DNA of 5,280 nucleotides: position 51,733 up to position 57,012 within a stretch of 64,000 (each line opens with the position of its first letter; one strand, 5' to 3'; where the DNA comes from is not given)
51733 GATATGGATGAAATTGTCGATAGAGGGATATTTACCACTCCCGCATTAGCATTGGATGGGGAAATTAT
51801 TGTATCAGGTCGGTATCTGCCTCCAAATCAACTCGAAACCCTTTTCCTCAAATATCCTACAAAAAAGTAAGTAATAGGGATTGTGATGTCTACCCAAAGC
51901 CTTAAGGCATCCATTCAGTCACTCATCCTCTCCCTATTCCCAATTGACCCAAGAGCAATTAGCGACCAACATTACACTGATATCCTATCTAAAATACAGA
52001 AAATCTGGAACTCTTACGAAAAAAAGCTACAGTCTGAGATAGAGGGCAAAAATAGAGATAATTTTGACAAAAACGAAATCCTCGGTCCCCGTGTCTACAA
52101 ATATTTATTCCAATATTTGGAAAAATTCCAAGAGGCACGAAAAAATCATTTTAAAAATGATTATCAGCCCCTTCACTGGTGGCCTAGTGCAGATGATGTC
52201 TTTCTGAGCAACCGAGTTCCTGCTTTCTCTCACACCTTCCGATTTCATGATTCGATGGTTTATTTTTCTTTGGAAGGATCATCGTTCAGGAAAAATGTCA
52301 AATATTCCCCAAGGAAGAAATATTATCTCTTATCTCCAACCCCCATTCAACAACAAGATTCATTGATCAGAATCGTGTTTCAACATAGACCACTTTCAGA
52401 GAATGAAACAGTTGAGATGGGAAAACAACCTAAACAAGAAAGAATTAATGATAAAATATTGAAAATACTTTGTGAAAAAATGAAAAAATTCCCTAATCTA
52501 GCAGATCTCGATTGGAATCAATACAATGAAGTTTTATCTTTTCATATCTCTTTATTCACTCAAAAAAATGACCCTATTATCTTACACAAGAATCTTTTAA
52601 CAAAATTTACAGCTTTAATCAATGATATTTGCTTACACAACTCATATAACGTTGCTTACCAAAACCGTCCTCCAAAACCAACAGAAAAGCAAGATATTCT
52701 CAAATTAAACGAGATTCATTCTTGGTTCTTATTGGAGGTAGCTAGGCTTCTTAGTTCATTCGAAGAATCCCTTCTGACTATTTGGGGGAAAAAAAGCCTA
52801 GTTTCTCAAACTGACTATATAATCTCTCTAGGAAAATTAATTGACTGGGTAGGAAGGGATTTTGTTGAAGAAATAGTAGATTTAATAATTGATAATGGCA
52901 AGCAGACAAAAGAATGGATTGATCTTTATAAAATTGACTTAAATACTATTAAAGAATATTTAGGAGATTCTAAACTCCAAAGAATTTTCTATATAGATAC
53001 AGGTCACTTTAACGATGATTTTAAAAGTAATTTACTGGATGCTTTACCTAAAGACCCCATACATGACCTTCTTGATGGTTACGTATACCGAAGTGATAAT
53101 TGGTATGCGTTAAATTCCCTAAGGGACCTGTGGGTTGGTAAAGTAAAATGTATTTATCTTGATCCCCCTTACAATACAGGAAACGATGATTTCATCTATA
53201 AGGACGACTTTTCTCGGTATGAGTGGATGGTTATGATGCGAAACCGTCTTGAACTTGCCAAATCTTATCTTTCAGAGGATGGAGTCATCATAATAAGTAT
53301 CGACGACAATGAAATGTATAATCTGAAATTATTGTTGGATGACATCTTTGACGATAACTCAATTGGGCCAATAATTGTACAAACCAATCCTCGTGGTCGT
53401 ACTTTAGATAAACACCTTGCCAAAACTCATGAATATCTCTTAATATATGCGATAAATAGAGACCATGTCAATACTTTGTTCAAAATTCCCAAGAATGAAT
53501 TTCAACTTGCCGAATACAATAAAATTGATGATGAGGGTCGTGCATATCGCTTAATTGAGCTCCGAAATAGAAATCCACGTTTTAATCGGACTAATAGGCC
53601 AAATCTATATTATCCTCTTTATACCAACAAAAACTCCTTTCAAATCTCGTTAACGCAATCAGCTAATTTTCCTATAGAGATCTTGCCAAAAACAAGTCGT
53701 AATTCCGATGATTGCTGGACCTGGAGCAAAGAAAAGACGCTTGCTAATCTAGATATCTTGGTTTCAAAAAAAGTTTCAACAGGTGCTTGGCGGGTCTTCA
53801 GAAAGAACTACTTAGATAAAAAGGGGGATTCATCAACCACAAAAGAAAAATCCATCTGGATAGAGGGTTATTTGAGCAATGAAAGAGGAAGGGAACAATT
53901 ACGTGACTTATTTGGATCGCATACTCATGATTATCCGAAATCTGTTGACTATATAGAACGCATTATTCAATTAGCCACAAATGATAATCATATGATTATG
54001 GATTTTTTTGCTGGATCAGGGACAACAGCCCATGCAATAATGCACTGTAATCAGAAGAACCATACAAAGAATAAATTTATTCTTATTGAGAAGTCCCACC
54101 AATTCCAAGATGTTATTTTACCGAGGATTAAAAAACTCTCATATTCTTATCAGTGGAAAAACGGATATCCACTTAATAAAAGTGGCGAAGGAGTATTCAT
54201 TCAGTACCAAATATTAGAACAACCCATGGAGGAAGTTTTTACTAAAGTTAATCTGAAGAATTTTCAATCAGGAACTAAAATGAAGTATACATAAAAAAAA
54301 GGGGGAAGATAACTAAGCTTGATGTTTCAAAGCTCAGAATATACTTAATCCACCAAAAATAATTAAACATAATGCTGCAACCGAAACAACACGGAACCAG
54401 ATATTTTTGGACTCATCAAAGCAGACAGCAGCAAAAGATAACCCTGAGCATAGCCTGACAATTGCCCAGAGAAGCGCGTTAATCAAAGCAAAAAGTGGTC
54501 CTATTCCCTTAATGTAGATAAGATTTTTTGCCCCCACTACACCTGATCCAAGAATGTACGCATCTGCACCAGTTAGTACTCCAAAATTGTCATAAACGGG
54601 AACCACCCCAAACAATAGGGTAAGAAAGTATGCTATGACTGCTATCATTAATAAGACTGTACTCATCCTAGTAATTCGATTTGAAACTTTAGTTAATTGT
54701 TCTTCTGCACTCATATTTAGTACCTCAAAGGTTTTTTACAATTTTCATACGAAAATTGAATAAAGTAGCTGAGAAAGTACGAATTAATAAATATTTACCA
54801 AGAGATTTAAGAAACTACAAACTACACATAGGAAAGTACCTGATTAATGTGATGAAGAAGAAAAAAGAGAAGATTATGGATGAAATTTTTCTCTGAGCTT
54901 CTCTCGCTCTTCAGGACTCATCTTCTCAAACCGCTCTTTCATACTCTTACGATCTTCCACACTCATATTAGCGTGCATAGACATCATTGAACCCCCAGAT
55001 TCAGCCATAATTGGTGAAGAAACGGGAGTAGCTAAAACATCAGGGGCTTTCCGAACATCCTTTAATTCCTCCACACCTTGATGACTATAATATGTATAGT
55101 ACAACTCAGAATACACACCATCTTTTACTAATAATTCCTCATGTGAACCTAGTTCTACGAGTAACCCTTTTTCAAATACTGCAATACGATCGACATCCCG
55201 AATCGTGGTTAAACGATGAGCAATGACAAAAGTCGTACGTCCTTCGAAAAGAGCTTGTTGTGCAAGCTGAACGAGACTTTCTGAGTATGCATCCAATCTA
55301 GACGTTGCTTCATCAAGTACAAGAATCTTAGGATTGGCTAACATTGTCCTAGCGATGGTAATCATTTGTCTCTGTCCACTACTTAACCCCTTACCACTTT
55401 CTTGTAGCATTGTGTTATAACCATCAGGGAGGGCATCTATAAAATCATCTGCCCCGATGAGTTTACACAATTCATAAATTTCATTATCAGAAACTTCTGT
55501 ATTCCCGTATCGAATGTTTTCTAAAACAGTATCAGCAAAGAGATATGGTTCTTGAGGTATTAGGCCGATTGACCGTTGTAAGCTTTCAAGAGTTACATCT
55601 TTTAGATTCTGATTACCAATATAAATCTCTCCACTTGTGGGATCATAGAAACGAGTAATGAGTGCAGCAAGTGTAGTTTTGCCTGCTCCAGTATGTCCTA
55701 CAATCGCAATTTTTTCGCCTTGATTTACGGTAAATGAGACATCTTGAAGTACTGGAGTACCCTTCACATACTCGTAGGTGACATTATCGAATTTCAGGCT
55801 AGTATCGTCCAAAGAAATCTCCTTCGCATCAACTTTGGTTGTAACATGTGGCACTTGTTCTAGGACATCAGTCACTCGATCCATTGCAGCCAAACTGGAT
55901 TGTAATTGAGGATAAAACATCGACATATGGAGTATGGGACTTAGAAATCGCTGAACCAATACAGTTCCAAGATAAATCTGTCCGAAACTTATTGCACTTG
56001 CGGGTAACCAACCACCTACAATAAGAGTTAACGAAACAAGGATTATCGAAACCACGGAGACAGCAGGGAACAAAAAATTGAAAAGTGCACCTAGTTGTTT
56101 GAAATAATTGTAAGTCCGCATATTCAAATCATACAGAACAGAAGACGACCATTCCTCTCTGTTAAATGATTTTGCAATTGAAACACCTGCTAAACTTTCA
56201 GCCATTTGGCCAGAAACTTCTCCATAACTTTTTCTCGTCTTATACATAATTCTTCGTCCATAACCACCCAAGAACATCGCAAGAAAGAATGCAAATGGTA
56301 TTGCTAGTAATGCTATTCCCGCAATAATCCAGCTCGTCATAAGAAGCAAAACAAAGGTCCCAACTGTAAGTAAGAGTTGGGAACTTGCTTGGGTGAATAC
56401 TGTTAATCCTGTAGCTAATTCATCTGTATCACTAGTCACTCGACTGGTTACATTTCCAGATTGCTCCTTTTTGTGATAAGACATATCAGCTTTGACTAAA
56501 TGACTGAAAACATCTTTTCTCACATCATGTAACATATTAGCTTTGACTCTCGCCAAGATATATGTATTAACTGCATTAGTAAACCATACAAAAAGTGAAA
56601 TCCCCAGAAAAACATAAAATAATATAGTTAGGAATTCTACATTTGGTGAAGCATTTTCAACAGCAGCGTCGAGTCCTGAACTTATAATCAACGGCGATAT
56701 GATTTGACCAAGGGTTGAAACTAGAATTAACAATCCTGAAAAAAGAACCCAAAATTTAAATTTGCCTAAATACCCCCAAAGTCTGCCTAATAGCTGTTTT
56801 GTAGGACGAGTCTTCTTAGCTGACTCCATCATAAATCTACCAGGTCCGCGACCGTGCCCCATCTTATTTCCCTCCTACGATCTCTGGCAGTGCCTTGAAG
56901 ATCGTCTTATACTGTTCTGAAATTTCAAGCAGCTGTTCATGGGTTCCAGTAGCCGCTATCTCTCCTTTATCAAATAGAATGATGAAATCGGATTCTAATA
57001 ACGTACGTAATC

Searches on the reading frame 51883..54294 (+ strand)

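Call 24: search_protein_families(library=pfam, proteins=[window:51883-54294:+], max_evalue=0.001)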
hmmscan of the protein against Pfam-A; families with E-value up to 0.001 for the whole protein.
window:51883-54294:+ (803 aa): 1 family
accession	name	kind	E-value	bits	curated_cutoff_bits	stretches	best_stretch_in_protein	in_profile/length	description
PF01555.25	N6_N4_Mtase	-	1.8e-34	120.1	26.7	1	421-744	1-218/221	DNA methylase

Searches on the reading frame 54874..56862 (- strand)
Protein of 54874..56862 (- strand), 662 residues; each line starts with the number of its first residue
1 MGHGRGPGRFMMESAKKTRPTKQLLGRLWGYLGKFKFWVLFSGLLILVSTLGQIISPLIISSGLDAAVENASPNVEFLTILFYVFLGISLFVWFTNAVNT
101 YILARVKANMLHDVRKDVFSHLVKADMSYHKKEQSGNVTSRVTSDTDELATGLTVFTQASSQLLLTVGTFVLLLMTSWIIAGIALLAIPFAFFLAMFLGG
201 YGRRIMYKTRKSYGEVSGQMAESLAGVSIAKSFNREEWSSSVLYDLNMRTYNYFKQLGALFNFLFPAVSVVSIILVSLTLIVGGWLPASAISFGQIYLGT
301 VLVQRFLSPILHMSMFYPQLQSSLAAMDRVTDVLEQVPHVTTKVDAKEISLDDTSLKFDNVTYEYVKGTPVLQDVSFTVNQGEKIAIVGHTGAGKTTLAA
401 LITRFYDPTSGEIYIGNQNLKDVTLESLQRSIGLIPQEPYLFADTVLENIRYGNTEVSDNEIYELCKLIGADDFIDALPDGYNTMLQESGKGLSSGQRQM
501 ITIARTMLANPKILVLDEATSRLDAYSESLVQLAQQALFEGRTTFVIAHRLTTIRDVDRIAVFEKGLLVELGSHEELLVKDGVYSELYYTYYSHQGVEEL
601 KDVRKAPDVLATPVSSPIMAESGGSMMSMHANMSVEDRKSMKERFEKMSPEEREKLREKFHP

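Call 24: search_protein_families(library=pfam, proteins=[window:54874-56862:-], max_evalue=0.001)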
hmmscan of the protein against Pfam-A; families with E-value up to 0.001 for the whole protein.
window:54874-56862:- (662 aa): 2 families
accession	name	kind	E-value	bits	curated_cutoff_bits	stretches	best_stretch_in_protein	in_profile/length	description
PF00005.33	ABC_tran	-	1.4e-33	116.8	25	1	372-521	1-137/137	ABC transporter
PF00664.28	ABC_membrane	-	4.8e-31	108.9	28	1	40-304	2-268/274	ABC transporter transmembrane region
